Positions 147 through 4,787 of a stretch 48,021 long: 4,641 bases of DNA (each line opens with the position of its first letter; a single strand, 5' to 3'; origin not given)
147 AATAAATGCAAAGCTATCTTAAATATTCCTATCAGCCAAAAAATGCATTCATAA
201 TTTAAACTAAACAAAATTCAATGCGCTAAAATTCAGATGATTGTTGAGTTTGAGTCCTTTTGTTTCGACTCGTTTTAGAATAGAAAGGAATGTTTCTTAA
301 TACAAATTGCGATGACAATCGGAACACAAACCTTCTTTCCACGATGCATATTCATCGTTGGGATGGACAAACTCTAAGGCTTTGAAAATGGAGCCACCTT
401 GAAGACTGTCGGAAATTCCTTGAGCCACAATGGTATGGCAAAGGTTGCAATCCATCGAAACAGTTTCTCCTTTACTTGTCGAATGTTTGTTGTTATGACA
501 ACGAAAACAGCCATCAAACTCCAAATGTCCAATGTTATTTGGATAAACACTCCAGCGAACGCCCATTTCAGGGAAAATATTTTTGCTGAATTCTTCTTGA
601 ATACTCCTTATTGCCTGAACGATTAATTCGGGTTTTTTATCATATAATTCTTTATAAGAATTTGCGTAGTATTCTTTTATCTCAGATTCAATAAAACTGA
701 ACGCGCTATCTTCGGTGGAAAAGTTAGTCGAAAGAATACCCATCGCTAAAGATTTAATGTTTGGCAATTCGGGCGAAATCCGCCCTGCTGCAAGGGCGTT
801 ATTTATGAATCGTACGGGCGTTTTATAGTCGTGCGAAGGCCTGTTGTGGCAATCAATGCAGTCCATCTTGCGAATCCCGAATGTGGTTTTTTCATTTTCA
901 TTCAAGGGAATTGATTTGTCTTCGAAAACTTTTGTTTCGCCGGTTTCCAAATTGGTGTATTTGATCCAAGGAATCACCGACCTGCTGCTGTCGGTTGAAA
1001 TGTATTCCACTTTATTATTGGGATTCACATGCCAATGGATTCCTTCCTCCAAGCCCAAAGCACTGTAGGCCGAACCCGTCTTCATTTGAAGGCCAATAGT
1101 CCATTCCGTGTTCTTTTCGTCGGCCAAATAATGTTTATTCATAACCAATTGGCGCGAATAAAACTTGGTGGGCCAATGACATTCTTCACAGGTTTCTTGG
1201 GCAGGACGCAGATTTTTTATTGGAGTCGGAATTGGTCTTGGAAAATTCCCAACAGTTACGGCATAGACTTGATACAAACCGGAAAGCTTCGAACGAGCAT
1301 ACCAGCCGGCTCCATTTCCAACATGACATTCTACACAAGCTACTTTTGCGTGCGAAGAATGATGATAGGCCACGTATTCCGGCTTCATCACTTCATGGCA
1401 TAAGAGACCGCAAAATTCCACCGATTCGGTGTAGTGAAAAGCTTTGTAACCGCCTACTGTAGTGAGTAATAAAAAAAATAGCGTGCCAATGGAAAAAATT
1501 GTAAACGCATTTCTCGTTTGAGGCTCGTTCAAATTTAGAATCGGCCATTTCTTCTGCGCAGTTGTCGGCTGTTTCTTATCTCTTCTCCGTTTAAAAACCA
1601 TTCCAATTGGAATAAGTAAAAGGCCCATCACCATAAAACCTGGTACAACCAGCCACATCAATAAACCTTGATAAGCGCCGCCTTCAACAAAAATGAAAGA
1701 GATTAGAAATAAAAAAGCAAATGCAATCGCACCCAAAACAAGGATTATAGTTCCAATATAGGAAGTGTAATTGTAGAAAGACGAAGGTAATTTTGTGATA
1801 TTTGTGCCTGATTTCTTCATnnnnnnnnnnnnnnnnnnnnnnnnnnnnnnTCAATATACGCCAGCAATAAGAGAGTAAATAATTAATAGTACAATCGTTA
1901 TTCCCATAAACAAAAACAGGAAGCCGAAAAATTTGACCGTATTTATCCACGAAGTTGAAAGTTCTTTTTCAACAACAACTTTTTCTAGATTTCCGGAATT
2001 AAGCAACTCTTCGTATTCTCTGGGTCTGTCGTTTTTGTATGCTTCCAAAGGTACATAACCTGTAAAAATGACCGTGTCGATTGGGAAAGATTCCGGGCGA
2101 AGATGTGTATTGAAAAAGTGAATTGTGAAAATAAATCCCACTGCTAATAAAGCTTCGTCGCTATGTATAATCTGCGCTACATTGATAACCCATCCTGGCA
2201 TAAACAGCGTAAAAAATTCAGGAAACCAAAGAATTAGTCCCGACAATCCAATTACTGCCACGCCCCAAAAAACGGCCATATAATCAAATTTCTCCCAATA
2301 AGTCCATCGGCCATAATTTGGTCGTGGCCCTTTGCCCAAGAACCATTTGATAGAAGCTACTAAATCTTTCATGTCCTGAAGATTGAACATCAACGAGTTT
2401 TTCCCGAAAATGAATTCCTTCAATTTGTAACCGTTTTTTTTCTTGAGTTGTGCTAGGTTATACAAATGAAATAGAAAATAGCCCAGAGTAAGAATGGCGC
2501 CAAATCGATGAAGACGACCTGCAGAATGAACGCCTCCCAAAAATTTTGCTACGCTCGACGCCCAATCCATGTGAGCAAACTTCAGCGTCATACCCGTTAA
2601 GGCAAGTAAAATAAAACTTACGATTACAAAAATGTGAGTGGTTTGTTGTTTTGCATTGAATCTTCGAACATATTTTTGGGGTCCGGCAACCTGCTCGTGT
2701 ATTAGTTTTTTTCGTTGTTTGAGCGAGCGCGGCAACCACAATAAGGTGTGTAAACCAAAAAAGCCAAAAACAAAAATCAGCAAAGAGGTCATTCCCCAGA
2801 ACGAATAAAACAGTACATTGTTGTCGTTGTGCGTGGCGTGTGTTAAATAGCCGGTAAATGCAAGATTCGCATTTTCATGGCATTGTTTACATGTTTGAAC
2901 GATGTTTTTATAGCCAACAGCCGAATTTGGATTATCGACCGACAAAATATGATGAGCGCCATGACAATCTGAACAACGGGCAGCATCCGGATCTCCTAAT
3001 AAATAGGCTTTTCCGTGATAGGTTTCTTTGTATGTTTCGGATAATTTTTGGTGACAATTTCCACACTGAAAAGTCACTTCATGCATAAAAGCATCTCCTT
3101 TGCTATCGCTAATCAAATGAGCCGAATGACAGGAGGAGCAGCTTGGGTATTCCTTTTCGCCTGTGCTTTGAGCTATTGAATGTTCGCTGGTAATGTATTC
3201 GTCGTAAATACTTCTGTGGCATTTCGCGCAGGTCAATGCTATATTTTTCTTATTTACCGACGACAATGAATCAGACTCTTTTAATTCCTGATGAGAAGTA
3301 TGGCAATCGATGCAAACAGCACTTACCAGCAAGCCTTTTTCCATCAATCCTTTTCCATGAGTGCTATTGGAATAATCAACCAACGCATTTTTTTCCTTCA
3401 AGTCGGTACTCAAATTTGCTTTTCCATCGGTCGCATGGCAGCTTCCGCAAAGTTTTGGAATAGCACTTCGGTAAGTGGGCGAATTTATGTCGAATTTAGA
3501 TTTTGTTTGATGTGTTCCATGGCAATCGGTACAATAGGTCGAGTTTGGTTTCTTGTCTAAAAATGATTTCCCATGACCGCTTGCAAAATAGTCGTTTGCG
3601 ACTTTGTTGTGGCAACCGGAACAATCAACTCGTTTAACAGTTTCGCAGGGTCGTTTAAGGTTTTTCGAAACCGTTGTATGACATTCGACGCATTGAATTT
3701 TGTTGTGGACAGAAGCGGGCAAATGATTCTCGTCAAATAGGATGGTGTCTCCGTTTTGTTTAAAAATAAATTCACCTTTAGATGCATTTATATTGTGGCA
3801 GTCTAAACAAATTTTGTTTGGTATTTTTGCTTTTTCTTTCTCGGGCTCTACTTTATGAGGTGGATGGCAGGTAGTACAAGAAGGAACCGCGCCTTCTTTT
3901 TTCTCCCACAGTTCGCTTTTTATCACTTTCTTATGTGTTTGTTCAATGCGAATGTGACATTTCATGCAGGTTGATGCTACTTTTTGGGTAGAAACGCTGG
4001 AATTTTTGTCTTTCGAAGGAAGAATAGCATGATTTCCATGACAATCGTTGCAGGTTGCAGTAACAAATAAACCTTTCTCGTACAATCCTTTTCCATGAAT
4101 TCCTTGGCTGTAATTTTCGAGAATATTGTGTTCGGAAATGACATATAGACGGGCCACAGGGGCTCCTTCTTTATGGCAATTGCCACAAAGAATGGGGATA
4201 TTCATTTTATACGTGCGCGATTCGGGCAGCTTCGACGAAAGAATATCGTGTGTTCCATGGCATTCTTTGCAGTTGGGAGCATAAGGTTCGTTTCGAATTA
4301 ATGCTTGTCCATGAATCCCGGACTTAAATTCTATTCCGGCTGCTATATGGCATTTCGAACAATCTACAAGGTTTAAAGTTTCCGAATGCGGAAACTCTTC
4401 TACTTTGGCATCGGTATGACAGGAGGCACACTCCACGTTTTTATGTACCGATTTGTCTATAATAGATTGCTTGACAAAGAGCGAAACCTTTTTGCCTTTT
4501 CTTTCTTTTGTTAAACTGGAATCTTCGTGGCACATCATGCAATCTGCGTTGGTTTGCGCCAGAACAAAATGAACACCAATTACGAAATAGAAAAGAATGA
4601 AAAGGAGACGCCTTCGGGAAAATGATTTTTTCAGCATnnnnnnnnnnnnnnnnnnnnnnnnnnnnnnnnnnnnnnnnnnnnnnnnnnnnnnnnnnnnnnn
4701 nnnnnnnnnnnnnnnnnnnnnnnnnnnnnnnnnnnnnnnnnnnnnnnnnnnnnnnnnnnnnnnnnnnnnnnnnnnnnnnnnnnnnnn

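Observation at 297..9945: All three redox-tiered Geobacter quinol oxidases (ImcH, CbcL, CbcBA) in one 10-kb arm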

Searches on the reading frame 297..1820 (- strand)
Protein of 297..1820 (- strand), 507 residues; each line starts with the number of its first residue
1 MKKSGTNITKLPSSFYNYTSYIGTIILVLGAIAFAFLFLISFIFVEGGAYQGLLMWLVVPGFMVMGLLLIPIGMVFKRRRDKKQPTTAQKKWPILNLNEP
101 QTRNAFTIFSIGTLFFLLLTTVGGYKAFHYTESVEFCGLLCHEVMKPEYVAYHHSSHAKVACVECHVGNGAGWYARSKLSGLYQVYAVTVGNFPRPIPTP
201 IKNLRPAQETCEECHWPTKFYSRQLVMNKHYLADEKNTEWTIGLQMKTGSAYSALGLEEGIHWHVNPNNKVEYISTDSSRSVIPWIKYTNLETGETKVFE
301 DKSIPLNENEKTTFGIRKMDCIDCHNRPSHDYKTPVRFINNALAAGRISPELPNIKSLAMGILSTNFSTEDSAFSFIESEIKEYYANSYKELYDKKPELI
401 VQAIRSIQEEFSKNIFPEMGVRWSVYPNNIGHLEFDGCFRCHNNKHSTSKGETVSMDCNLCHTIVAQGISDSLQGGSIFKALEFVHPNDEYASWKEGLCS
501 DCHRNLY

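Call 4: search_protein_families(library=pfam, proteins=[window:297-1820:-], max_evalue=0.01)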
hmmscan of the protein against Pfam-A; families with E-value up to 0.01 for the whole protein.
window:297-1820:- (507 aa): 5 families
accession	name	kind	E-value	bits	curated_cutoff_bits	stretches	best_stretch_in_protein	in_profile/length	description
PF03264.19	Cytochrom_NNT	-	1e-10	42.1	24.1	1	108-193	10-99/174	NapC/NirT cytochrome c family, N-terminal region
PF14522.11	Cytochrome_C7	-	1.1e-08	35.2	24.8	0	430-463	43-67/67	Cytochrome c7 and related cytochrome c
PF14537.11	Cytochrom_c3_2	-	1.6e-05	25.7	25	1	432-504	2-65/79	Cytochrome c3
PF22113.1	Mtrc-MtrF_II-IV_dom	-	0.00058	19.9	30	0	444-505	70-129/176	Outer membrane cytochrome MtrC/MtrF-like, domains II/IV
PF01040.23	UbiA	-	0.0058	16.4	34.2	1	15-128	104-212/250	UbiA prenyltransferase family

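Call 5: search_protein_families(library=ncbifam, proteins=[window:297-1820:-], max_evalue=0.01)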
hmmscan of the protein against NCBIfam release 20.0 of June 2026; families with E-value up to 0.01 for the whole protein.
window:297-1820:- (507 aa): 4 families
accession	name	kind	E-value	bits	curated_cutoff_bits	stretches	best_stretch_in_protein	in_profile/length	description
TIGR03153.1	cytochr_NrfH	equivalog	2.5e-13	50.3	134.2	1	112-217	5-111/138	cytochrome c nitrite reductase small subunit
NF041762.1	diheme_GEGP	equivalog_domain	0.0032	16.7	300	1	424-467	16-60/359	GEGP motif-containing diheme protein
NF011606.0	PRK15032.1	equivalog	0.008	15.3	455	0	97-188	8-103/390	pentaheme c-type cytochrome TorC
TIGR02162.1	torC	equivalog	0.0093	15.3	478.2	0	100-192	10-107/387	pentaheme c-type cytochrome TorC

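Call 7: find_homologous_proteins(query=window:297-1820:-, max_evalue=0.00001)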
Query window:297-1820:- (507 aa): 7962 proteins with E <= 0.00001 among 8000 candidates; the best 120 are listed.
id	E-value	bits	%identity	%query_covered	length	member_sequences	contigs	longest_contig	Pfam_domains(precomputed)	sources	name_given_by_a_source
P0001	0.0e+0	1174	98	100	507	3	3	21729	PF14537.12,PF03264.20,PF14522.12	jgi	jgi:nitrate/TMAO reductase-like tetraheme cytochrome c subunit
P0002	3.4e-268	909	71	100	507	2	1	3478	PF14537.12,PF03264.20,PF14522.12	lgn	-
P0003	2.0e-261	886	71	100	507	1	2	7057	PF14537.12,PF03264.20,PF14522.12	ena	-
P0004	2.1e-260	883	70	100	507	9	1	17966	PF14537.12,PF03264.20,PF02085.22,PF14522.12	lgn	-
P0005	8.4e-260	881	70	100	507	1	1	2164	PF03264.20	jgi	-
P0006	1.6e-257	873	70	100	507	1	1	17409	PF14537.12,PF03264.20,PF14522.12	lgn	-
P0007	3.2e-254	863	69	100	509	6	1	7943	PF14537.12,PF03264.20,PF02085.22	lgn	-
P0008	1.5e-253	860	70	98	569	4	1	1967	PF14537.12,PF03264.20,PF02085.22,PF14522.12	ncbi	-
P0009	1.4e-252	857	68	98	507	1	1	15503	PF14537.12,PF03264.20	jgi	-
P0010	1.1e-251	854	69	98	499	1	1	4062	PF14537.12,PF03264.20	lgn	-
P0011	1.6e-250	850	67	100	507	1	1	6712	PF14537.12,PF03264.20,PF02085.22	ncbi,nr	ncbi:ABC transporter permease [Desulfosarcina sp.]|nr:ABC transporter permease [Desulfosarcina sp.]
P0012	2.9e-250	850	68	98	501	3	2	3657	PF14537.12,PF03264.20,PF02085.22,PF14522.12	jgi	-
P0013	6.6e-250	848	68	100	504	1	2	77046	PF14537.12,PF03264.20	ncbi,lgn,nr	ncbi:MAG: YrzE family protein [Bacteroidales bacterium]|nr:YrzE family protein [Bacteroidales bacter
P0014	7.9e-249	845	68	100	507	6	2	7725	PF14537.12,PF03264.20,PF02085.22,PF14522.12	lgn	-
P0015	1.0e-248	844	68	98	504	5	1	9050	PF14537.12,PF03264.20,PF02085.22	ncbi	-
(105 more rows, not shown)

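Call 9: search_solved_structures(query=window:297-1820:-, max_evalue=0.01)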
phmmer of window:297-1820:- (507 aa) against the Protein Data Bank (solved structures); distinct sequences matched with E-value up to 0.01: 1.
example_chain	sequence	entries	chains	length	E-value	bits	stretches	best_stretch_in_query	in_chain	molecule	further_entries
2j7a_C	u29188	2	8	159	3e-05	26.2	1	112-229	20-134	CYTOCHROME C QUINOL DEHYDROGENASE NRFH | NAPC/NIRT CYTOCHROME C FAMILY PROTEIN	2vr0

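Call 27: find_related_loci(query=A1, collection=genome_contigs, flank=10000)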
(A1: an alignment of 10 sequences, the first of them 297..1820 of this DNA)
Query A1 (507 aa) in genome_contigs; peptide patterns used: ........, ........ (x = any residue, [..] = any of these).
599 stretches matched a pattern (row limit reached: there are more); 597 encode a relative of the query (tblastn E <= 1e-3); the best 80 are kept; 80 distinct loci.
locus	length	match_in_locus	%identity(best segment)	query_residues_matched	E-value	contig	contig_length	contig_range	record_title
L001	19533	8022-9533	68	1-507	0e+0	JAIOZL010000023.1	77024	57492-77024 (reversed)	MAG: Bacteroidales bacterium isolate Tobar13.5m-G8 Tobar13-5m-C337, whole genome shotgun sequence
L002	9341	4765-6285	68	1-507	0e+0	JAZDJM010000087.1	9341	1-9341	MAG: Bacteroidota bacterium isolate MEGAHIT-group-0.480 k141_12974328, whole genome shotgun sequence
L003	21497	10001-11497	61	10-507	0e+0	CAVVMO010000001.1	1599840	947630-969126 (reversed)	MAG: uncultured Bacteroidales bacterium isolate MFD04716.bin.1.418 genome assembly, contig: contig_21206, whole genome s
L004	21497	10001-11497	62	10-507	0e+0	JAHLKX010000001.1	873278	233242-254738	MAG: Bacteroidetes bacterium isolate MAG39 NODE_17_length_873278_cov_1321.097422, whole genome shotgun sequence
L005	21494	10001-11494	58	8-506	0e+0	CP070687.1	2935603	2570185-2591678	MAG: Bacteroidales bacterium isolate bin64 chromosome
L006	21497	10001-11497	58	10-507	0e+0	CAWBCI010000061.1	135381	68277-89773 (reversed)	MAG: uncultured Bacteroidales bacterium isolate MFD02923.bin.1.118 genome assembly, contig: contig_53488, whole genome s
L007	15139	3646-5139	58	10-507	0e+0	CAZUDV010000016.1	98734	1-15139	MAG TPA_asm: uncultured Bacteroidales bacterium isolate SRP239243_co1_12 genome assembly, contig: NODE_175_length_98734_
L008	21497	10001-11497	58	10-507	0e+0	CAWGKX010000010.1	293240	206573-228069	MAG: uncultured Bacteroidales bacterium isolate MFD01872.bin.2.78 genome assembly, contig: contig_165039, whole genome s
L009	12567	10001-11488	56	12-507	0e+0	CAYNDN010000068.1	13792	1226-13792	MAG TPA_asm: uncultured Lentimicrobiaceae bacterium isolate SRP141376_co3_49 genome assembly, contig: NODE_12229_length_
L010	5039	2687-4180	57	10-507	0e+0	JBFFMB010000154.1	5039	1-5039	MAG: Bacteroidales bacterium isolate Mix_mud18.2022.04.35 k141_1934129_length_5039_cov_9.0000, whole genome shotgun sequ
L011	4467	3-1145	74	127-507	0e+0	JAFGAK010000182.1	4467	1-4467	MAG: Bacteroidales bacterium isolate Zod_maxbin.0163 k87_3475279, whole genome shotgun sequence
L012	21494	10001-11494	56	10-507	0e+0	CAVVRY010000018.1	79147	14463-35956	MAG: uncultured Bacteroidales bacterium isolate MFD03804.bin.1.166 genome assembly, contig: contig_77405, whole genome s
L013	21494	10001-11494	57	10-507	0e+0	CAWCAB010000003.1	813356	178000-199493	MAG: uncultured Bacteroidetes bacterium isolate MFD03804.bin.1.79 genome assembly, contig: contig_43910, whole genome sh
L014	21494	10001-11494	58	10-506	0e+0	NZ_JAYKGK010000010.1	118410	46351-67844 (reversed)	Rosettibacter primus strain 4148-Me NODE_10_length_118410_cov_205.802991, whole genome shotgun sequence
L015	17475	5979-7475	57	10-507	0e+0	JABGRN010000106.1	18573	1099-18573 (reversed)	MAG: Prolixibacteraceae bacterium isolate co234_bin80 NODE_5513_length_18573_cov_15.968949, whole genome shotgun sequenc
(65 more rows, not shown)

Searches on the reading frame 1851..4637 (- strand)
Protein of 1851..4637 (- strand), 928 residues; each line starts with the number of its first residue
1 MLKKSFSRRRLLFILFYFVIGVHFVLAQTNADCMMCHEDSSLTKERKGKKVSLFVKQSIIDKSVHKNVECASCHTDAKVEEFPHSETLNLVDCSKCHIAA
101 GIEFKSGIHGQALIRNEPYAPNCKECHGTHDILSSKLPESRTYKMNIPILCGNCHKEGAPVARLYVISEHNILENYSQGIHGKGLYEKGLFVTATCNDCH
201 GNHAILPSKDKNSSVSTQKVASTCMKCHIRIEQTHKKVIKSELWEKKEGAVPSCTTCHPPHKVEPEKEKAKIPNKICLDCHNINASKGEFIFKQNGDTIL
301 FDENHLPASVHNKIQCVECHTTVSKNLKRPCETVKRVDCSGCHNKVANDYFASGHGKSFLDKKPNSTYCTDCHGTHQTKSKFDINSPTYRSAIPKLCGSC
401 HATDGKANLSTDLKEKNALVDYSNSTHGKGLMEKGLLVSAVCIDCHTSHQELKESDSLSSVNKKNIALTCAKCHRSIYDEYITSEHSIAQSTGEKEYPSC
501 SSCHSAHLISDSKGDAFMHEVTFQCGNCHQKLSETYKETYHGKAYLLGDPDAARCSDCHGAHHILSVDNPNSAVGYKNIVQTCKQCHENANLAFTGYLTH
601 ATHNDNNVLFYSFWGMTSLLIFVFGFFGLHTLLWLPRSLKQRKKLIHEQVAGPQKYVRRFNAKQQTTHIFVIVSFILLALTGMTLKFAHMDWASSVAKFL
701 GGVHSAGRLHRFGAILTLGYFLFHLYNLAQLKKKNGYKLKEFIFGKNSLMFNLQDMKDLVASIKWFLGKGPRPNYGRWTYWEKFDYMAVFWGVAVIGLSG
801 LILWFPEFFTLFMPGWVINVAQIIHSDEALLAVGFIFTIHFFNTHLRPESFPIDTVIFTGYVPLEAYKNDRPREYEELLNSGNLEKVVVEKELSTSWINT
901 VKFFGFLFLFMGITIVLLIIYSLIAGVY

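Call 4: search_protein_families(library=pfam, proteins=[window:1851-4637:-], max_evalue=0.01)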
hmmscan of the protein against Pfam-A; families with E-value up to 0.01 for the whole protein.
window:1851-4637:- (928 aa): 7 families
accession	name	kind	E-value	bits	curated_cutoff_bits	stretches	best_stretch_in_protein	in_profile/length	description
PF14522.11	Cytochrome_C7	-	2.5e-24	85.3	24.8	2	27-97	10-66/67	Cytochrome c7 and related cytochrome c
PF14537.11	Cytochrom_c3_2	-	1.9e-22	79.9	25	3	194-282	7-79/79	Cytochrome c3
PF09699.15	Paired_CXXCH_1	-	1.4e-20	73.1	20.6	4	368-404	8-39/41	Doubled CXXCH motif (Paired_CXXCH_1)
PF22113.1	Mtrc-MtrF_II-IV_dom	-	2.8e-13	50.2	30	2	122-262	8-167/176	Outer membrane cytochrome MtrC/MtrF-like, domains II/IV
PF02085.21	Cytochrom_CIII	-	1.4e-09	38.7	22.9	1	53-155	16-101/101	Class III cytochrome C family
PF01292.26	Ni_hydr_CYTB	-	4e-06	27.2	30.1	1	592-726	20-160/179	Prokaryotic cytochrome b561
PF22678.1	Cytochrom_c_NrfB-like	-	2.3e-05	25.2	27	1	33-98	1-66/89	Cytochrome c-type protein NrfB-like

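Call 5: search_protein_families(library=ncbifam, proteins=[window:1851-4637:-], max_evalue=0.01)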
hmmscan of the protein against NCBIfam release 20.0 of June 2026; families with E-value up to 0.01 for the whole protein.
window:1851-4637:- (928 aa): 10 families
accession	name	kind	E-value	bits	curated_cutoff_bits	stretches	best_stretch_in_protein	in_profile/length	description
TIGR03508.1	decahem_SO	subfamily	1.1e-24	87.3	192.2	4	416-590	11-177/258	DmsE family decaheme c-type cytochrome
NF041028.1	decahem_GSU2203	exception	5.3e-17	62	325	4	172-290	46-164/317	GSU2203 family decaheme c-type cytochrome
NF008659.0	PRK11659.1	equivalog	1.9e-09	37.5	184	2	266-416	38-157/188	cytochrome c nitrite reductase pentaheme subunit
TIGR01583.1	formate-DH-gamm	equivalog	9.6e-09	35.5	115.85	1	657-879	2-202/204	formate dehydrogenase subunit gamma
NF007924.0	PRK10639.1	equivalog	1.7e-07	31.2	341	1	655-881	5-205/211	formate dehydrogenase cytochrome b556 subunit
TIGR01905.1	paired_CXXCH_1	subfamily_domain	1.1e-06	28.4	25.2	2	367-404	7-39/41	doubled CXXCH domain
NF041198.1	UshA_like_PCGU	equivalog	9.1e-06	24.5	275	1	194-287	409-514/519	UshA-like (seleno)protein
TIGR03146.1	cyt_nit_nrfB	equivalog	8.3e-05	22.9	166.6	1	267-417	4-132/145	cytochrome c nitrite reductase pentaheme subunit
NF007558.0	PRK10179.1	equivalog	0.0013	18.4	339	1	659-877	9-203/217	formate dehydrogenase-N subunit gamma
NF045722.1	c3_cytochr_TmcA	equivalog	0.0016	18.3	114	0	355-406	69-115/125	acidic tetraheme cytochrome c3 TmcA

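Call 10: search_solved_structures(query=window:1851-4637:-, max_evalue=0.01)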
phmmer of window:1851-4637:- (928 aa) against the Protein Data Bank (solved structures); distinct sequences matched with E-value up to 0.01: 0.
